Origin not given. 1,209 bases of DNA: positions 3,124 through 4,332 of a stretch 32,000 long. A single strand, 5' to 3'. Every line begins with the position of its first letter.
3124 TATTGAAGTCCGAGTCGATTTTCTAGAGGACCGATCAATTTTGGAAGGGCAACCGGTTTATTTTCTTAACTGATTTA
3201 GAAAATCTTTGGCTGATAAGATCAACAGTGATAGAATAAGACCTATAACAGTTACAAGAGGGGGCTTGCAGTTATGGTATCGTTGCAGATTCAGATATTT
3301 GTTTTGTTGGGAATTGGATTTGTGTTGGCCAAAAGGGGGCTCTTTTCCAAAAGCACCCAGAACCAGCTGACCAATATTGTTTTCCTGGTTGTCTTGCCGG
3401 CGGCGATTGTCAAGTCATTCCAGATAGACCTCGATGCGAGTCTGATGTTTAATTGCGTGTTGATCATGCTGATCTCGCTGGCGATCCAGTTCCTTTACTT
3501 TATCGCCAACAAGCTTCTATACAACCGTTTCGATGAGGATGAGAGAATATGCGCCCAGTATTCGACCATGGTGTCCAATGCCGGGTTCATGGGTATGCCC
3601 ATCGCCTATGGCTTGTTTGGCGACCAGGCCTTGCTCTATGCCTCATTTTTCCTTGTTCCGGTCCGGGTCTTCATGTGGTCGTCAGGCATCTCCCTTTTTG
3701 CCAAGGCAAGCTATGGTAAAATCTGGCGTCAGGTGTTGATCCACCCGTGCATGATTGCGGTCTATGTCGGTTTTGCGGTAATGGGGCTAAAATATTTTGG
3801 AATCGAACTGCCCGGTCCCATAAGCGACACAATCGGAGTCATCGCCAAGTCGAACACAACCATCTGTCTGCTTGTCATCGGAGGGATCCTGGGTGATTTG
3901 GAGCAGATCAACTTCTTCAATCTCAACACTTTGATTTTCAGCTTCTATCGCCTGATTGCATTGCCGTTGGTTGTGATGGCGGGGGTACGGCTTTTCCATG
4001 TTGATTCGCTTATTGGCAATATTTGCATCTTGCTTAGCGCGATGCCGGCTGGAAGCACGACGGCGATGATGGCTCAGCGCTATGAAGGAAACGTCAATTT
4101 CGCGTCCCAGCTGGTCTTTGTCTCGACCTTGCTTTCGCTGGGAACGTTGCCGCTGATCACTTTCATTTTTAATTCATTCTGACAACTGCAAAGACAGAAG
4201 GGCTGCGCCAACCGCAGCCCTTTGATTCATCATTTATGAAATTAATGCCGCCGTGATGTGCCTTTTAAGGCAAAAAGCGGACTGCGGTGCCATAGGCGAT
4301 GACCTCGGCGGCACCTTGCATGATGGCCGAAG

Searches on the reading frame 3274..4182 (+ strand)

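Call 64: search_protein_families(library=pfam, proteins=[window:3274-4182:+], max_evalue=0.00001)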
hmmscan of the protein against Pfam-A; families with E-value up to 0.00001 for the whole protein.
window:3274-4182:+ (302 aa): 2 families
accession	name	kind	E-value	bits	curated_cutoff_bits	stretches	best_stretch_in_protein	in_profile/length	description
PF03547.23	Mem_trans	-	5.2e-32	111.2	25.7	2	6-144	7-149/343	Membrane transport protein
PF01758.21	SBF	-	4.3e-06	27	24.3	1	230-300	41-115/191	Sodium Bile acid symporter family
